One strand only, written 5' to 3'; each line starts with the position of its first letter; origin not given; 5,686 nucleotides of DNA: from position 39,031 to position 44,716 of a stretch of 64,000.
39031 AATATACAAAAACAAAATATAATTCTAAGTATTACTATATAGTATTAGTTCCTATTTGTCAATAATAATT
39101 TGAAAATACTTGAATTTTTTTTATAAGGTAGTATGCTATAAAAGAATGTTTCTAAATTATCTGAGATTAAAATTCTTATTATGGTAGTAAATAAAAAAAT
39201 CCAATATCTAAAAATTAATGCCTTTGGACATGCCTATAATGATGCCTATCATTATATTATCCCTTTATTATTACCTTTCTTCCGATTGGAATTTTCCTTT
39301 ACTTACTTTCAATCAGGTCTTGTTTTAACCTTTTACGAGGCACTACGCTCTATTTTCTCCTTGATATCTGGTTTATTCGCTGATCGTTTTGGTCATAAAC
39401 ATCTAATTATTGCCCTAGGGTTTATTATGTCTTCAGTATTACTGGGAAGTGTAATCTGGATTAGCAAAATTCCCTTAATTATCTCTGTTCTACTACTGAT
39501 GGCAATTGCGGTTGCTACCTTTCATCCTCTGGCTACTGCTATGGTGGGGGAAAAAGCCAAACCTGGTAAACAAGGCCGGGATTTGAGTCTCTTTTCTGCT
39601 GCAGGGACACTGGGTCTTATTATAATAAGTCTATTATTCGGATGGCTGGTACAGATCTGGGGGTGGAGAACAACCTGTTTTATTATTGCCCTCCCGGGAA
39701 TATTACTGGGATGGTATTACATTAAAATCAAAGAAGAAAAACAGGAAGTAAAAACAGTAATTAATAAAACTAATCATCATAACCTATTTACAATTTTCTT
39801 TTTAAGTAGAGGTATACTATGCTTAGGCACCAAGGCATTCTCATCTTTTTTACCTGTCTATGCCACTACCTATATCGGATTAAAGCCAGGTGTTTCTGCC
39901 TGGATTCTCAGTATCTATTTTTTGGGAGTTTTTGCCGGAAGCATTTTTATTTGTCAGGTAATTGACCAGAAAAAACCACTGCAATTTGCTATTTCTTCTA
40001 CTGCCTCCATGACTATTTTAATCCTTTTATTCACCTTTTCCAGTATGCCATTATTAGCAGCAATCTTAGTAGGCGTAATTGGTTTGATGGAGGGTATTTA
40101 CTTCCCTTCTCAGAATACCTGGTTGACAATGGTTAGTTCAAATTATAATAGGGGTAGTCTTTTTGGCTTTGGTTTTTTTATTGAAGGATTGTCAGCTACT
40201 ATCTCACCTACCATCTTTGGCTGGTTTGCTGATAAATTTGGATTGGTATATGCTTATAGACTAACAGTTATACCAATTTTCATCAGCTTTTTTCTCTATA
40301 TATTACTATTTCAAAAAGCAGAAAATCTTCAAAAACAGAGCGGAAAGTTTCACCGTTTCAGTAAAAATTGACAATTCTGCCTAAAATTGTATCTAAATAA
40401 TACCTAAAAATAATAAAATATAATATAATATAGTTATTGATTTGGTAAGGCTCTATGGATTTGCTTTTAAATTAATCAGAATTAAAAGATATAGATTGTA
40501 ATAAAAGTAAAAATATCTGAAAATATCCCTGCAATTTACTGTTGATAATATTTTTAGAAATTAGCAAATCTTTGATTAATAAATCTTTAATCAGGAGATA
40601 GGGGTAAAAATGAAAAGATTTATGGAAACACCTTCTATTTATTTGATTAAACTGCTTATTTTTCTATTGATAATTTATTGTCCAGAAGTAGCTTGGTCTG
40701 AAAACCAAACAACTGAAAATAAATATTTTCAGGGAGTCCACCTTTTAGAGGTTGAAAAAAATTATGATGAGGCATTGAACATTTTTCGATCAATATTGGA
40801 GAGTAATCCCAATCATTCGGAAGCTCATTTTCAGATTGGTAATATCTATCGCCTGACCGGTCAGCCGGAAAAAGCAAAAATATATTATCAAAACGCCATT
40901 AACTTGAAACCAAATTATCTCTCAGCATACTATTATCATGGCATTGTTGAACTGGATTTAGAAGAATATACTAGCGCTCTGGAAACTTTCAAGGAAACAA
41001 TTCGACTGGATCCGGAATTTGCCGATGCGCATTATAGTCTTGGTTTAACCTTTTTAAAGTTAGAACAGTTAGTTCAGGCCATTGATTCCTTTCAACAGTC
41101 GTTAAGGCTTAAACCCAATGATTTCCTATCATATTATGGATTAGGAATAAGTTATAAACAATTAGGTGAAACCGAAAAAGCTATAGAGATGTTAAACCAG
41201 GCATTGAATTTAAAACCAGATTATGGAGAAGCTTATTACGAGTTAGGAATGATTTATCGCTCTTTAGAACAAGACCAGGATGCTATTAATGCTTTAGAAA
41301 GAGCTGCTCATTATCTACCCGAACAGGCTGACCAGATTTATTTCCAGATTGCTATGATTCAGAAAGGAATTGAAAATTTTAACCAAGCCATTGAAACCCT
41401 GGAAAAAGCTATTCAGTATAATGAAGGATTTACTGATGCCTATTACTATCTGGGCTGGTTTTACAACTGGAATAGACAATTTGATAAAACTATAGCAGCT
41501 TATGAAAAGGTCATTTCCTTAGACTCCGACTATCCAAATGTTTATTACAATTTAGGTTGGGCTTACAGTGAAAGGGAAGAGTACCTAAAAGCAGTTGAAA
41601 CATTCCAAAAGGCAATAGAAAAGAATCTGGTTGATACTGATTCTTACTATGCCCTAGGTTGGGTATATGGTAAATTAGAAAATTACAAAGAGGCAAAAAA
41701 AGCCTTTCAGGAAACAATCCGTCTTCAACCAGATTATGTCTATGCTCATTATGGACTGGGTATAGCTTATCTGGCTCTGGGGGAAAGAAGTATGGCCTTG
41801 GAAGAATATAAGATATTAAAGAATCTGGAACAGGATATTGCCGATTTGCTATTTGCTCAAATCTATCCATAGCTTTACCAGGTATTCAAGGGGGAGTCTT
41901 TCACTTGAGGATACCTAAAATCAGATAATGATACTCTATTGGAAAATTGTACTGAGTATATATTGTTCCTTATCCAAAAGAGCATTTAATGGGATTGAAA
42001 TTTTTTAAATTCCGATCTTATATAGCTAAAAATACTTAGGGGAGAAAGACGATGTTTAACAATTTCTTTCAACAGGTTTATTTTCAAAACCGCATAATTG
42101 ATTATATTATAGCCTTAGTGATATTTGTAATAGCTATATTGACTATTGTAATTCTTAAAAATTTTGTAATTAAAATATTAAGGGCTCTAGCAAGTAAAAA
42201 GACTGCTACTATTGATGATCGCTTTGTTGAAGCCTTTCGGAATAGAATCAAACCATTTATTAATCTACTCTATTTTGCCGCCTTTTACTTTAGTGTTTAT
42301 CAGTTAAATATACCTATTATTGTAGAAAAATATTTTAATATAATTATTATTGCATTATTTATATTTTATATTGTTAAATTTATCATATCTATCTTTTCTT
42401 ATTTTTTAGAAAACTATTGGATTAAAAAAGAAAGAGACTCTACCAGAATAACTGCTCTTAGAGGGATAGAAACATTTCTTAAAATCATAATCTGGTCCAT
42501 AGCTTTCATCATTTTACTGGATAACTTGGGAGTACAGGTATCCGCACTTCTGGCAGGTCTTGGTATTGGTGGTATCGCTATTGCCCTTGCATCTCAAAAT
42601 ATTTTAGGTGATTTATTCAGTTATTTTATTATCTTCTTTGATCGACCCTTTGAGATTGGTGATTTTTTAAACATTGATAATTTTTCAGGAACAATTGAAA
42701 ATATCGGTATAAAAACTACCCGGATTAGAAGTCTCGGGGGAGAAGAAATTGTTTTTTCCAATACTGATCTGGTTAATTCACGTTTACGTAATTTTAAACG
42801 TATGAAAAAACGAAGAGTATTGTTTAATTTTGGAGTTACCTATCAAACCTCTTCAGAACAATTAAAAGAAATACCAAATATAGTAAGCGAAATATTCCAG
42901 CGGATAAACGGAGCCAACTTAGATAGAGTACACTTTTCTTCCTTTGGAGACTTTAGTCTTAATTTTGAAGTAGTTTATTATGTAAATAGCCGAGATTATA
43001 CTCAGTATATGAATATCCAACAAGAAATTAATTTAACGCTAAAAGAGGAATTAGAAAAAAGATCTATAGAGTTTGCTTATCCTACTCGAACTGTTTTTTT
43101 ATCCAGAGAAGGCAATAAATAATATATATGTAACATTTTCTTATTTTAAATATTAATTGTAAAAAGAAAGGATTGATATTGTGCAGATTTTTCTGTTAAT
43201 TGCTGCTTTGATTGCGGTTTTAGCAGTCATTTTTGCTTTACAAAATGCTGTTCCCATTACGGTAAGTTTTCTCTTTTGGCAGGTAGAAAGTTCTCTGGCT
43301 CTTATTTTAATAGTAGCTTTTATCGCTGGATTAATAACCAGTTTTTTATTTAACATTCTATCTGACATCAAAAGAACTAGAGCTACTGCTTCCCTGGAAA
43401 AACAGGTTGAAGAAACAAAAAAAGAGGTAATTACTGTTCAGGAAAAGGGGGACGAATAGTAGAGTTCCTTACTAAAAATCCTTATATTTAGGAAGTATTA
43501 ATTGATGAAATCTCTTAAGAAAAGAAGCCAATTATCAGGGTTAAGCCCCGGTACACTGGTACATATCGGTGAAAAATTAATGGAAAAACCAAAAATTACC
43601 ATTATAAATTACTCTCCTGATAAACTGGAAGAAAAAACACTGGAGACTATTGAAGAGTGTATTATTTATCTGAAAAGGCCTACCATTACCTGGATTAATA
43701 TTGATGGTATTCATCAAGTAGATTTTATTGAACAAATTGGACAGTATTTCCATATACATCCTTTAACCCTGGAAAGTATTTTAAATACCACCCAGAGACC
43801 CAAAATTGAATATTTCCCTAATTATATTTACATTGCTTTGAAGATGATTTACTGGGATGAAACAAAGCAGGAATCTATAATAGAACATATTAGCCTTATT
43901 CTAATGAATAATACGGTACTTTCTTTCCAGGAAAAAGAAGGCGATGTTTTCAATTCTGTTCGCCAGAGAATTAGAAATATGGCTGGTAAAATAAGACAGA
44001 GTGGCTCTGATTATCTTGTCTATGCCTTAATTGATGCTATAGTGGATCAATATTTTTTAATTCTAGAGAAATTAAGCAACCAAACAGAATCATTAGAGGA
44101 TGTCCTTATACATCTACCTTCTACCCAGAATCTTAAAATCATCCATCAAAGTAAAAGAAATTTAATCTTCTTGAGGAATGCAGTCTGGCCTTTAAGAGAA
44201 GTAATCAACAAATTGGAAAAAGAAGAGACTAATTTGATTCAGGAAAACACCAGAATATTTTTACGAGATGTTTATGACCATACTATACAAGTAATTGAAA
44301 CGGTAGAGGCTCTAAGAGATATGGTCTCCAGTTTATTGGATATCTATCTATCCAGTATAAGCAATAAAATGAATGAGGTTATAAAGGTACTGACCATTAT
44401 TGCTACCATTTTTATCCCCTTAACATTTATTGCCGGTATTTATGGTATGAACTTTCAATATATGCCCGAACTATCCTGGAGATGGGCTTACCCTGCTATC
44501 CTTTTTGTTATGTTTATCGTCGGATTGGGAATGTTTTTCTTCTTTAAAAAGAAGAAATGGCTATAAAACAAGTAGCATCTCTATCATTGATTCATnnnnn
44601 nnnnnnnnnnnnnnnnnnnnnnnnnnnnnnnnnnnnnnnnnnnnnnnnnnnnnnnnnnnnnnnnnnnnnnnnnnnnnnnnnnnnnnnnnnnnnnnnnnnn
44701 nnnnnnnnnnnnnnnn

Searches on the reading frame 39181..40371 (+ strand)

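Call 83: search_protein_families(library=pfam, proteins=[window:39181-40371:+], max_evalue=0.00001)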
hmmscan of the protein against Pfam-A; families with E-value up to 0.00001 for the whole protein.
window:39181-40371:+ (396 aa): 2 families
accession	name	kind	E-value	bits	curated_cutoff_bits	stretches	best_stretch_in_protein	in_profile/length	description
PF07690.21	MFS_1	-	9.1e-42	143.6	33.4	2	24-192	12-183/347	Major Facilitator Superfamily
PF12832.13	MFS_1_like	-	5.6e-06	26.1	25.2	0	31-295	19-273/373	MFS_1 like family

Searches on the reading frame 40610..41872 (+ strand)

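Call 83: search_protein_families(library=pfam, proteins=[window:40610-41872:+], max_evalue=0.00001)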
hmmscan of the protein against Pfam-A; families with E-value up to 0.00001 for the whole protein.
window:40610-41872:+ (420 aa): 24 families
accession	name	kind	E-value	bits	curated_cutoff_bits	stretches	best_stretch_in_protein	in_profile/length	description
PF00515.34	TPR_1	-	5.5e-66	216.3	27.8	5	138-171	1-34/34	Tetratricopeptide repeat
PF07719.23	TPR_2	-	2.7e-56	183.5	27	2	71-103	2-34/34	Tetratricopeptide repeat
PF13414.12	TPR_11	-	3.4e-52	174.3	26.8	5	182-216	4-38/42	TPR repeat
PF13181.12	TPR_8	-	4.1e-52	170.4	25.7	3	344-376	2-34/34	Tetratricopeptide repeat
PF13431.12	TPR_17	-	2.6e-47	155.6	24.4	0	297-329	1-33/34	Tetratricopeptide repeat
PF13432.12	TPR_16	-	1.3e-43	147.4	32.7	3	110-171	3-64/65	Tetratricopeptide repeat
PF14559.12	TPR_19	-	2.8e-37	127.3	25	2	49-106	4-60/68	Tetratricopeptide repeat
PF13424.12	TPR_12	-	3.8e-37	126.8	30.1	2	138-202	3-75/77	Tetratricopeptide repeat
PF13174.12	TPR_6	-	8e-36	120.7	26.3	0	344-375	1-32/33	Tetratricopeptide repeat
PF13428.12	TPR_14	-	2.6e-28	96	23.5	0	175-213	4-42/44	Tetratricopeptide repeat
PF13176.12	TPR_7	-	2.5e-25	86.8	27.9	0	175-207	2-34/36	Tetratricopeptide repeat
PF13371.12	TPR_9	-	8e-24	83.9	35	0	149-205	6-62/73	Tetratricopeptide repeat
PF12895.13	ANAPC3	-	4e-20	72.3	27.2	2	50-129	3-81/82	Anaphase-promoting complex, cyclosome, subunit 3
PF25063.1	ARM_TT21_C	-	7.9e-20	72.1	35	1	182-336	31-191/209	Tetratricopeptide repeat protein 21 C-terminal ARM domain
PF23914.1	TPR_CcmH_CycH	-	4.6e-18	66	42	1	196-303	40-149/158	Cytochrome c-type biogenesis protein H TPR domain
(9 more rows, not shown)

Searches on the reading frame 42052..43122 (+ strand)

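Call 83: search_protein_families(library=pfam, proteins=[window:42052-43122:+], max_evalue=0.00001)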
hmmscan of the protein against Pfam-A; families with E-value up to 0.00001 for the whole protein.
window:42052-43122:+ (356 aa): 3 families
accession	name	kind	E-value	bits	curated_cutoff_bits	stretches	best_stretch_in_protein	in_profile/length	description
PF00924.24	MS_channel_2nd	-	8.4e-17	61.5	20.2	1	183-250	1-68/68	Mechanosensitive ion channel, beta-domain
PF21082.3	MS_channel_3rd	-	7.4e-14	52.4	21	1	257-341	2-88/88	Mechanosensitive ion channel MscS, C-terminal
PF21088.3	MS_channel_1st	-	5.5e-11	42.7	23.1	1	142-182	2-42/42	Mechanosensitive ion channel, transmembrane helices 2/3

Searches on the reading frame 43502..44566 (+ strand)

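Call 83: search_protein_families(library=pfam, proteins=[window:43502-44566:+], max_evalue=0.00001)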
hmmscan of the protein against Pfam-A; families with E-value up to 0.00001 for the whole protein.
window:43502-44566:+ (354 aa): 1 family
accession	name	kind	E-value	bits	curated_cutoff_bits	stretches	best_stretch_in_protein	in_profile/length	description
PF01544.23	CorA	-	2.2e-69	234.5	27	1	62-350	4-292/292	CorA-like Mg2+ transporter protein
